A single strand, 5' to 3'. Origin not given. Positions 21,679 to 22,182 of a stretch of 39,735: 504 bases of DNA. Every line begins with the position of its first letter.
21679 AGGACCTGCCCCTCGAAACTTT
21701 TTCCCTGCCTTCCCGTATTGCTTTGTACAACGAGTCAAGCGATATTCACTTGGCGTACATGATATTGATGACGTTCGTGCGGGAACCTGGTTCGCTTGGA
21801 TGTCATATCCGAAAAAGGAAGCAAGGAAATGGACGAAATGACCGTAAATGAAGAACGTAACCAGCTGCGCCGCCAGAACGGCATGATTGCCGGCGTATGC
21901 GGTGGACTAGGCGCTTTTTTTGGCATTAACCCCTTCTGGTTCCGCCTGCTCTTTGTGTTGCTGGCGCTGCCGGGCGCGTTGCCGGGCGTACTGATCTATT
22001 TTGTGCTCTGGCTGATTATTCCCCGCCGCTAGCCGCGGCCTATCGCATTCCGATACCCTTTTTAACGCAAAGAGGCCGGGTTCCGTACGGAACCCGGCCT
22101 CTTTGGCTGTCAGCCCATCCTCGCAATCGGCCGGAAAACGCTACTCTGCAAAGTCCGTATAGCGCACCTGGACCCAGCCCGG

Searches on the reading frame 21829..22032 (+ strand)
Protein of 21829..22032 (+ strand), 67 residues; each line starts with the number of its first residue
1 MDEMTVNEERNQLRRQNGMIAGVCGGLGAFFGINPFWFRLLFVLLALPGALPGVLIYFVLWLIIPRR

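Call 60: search_protein_families(library=pfam, proteins=[window:21829-22032:+], max_evalue=0.001)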
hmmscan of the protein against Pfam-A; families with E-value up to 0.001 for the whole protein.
window:21829-22032:+ (67 aa): 1 family
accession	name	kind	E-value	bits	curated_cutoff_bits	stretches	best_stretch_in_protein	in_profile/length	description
PF04024.17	PspC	-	4.5e-20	71.7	25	1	14-66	4-57/58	PspC domain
